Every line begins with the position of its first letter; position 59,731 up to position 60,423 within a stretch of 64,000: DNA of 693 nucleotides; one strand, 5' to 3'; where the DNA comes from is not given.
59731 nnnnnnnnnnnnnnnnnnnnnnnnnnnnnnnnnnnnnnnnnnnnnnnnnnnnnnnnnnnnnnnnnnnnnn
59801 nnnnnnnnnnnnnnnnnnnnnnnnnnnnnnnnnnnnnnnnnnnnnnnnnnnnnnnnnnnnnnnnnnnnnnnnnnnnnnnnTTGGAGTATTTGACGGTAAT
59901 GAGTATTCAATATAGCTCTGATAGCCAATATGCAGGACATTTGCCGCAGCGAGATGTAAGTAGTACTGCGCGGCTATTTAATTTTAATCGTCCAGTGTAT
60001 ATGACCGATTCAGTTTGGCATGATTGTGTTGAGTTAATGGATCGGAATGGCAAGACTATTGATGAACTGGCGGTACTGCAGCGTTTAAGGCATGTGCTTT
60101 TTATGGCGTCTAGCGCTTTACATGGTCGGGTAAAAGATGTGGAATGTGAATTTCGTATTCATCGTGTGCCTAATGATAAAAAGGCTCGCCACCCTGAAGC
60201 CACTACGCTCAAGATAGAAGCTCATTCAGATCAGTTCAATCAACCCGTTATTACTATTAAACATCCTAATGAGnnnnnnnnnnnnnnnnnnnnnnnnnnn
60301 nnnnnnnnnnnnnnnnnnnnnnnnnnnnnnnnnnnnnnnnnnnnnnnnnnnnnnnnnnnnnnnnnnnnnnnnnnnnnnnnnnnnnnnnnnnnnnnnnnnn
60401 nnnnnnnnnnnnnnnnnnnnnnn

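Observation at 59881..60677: Tandem duplicated ~130-aa proteins of unknown family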

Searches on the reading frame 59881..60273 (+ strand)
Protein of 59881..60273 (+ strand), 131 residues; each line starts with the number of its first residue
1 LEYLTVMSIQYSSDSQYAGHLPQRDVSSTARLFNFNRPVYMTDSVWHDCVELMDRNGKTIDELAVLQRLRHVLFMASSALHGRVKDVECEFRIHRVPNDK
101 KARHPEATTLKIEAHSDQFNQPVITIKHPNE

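Call 4: search_protein_families(library=pfam, proteins=[window:59881-60273:+], max_evalue=1)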
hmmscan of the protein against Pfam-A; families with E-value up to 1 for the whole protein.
window:59881-60273:+ (131 aa): 1 family
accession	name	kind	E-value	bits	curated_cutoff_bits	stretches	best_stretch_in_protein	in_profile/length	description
PF20213.3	DUF6573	-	0.01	16.3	27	1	33-131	40-137/138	Family of unknown function (DUF6573)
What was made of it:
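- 59899..60276 (+): Gene A: DUF6573-like protein, 125 aa. The mechanical ORF extends to a TTG at 59881, giving 131 aa. It gives a weak PF20213 hit at E 0.01 (call 4).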

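Call 5: search_protein_families(library=ncbifam, proteins=[window:59881-60273:+], max_evalue=1)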
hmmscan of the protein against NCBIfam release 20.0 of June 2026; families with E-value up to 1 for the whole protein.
window:59881-60273:+ (131 aa): 1 family
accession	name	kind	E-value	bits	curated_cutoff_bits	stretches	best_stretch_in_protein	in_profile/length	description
TIGR01671.1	phage_TIGR01671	hypoth_equivalog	0.14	12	41.3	1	21-91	33-100/151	phage conserved hypothetical protein TIGR01671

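Call 7: search_protein_families(library=padloc, proteins=[window:59881-60273:+], max_evalue=1)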
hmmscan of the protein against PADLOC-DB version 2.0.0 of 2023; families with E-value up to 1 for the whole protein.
window:59881-60273:+ (131 aa): 0 families

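Call 8: search_protein_families(library=phrogs, proteins=[window:59881-60273:+], max_evalue=1)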
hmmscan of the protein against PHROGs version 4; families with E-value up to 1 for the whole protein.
window:59881-60273:+ (131 aa): 0 families

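Call 13: find_homologous_proteins(query=window:59881-60273:+)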
Query window:59881-60273:+ (131 aa): 315 proteins with E <= 0.001 among 316 candidates; the best 120 are listed.
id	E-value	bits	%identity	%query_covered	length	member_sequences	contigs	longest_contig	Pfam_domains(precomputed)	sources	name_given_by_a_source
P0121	3.2e-79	280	100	95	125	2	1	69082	-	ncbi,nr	ncbi:MAG: hypothetical protein OQL06_04810 [Gammaproteobacteria bacterium]|nr:hypothetical protein [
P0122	6.7e-71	254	89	95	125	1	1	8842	-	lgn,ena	-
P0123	1.5e-64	233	82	95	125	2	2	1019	-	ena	-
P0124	9.9e-63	227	83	92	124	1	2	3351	-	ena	-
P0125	4.6e-61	222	90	82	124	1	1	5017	-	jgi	-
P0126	6.4e-61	221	89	82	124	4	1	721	-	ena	-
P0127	1.3e-60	220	89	82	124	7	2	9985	-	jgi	-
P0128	4.8e-60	218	78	95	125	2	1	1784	-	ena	-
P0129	1.3e-59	217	77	95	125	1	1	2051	-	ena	-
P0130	1.6e-59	217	78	95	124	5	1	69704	-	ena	-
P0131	1.9e-59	216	77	95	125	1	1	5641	-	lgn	-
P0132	1.8e-58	213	76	96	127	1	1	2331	-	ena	-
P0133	2.2e-58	213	79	94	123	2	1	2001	-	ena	-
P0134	3.2e-58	213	78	95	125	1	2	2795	-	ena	-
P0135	4.2e-58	212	79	92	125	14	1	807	-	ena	-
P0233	1.4e-41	159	68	85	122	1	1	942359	-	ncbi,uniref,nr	ncbi:MAG: hypothetical protein DIZ80_12335 [endosymbiont of Galathealinum brachiosum]|uniref:Unchara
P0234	3.3e-41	158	59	98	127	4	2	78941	-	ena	-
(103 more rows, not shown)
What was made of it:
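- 59899..60276 (+): It is 100% identical to the 125-aa database protein P0121 (call 13).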

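Call 21: find_encoding_contigs(protein=P0233, flank=8000, max_places=2)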
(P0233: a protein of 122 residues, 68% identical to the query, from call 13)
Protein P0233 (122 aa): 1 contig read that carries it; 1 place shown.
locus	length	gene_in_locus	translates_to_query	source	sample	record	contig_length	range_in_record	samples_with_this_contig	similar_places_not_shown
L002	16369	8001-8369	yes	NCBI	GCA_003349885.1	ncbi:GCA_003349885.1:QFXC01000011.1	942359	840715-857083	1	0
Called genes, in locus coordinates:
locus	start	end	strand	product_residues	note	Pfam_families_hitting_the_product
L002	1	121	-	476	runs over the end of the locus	PF02934:GatB_N, PF02637:GatB_Yqey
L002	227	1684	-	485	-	PF01425:Amidase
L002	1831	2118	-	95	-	PF02686:GatC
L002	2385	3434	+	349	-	PF00022:Actin (weak), PF06723:MreB_Mbl, PF11104:PilM_2 (faint), PF00012:HSP70, PF14450:FtsA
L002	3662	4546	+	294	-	PF04085:MreC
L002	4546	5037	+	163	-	PF04093:MreD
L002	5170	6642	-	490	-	PF00004:AAA, PF17862:AAA_lid_3 (weak)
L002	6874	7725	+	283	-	-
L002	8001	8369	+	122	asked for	-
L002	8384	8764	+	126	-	-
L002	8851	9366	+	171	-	PF00072:Response_reg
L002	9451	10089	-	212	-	PF02915:Rubrerythrin (weak), PF03232:COQ7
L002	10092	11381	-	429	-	PF00037:Fer4 (faint), PF12837:Fer4_6 (faint), PF13183:Fer4_8, PF13237:Fer4_10 (weak), PF12838:Fer4_7, PF13484:Fer4_16 (weak), PF13534:Fer4_17, PF02754:CCG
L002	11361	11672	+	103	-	PF01257:2Fe-2S_thioredx (weak)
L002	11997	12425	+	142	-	PF00572:Ribosomal_L13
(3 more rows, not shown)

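Call 22: find_encoding_contigs(protein=P0234, flank=8000, max_places=2)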
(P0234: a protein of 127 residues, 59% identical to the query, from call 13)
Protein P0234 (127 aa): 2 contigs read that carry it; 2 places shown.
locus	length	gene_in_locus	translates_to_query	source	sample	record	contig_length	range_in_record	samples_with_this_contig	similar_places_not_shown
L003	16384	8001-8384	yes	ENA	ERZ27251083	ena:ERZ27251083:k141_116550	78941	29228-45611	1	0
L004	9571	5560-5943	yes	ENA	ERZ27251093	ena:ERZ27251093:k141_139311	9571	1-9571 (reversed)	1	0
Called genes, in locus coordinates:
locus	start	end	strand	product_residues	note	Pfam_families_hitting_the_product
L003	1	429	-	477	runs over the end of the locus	PF02934:GatB_N, PF02637:GatB_Yqey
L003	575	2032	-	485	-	PF01425:Amidase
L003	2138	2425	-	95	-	PF02686:GatC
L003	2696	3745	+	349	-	PF00022:Actin (weak), PF06723:MreB_Mbl, PF11104:PilM_2 (faint), PF00012:HSP70, PF14450:FtsA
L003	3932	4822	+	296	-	PF04085:MreC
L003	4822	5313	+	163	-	PF04093:MreD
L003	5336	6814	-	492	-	PF00004:AAA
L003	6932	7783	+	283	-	-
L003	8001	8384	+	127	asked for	-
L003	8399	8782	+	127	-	-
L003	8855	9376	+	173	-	PF00072:Response_reg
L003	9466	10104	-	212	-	PF02915:Rubrerythrin (weak), PF03232:COQ7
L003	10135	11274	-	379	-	PF12838:Fer4_7 (weak), PF13183:Fer4_8, PF13484:Fer4_16 (weak), PF13534:Fer4_17, PF02754:CCG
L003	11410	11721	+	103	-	-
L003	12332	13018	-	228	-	PF04233:Phage_Mu_F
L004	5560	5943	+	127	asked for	-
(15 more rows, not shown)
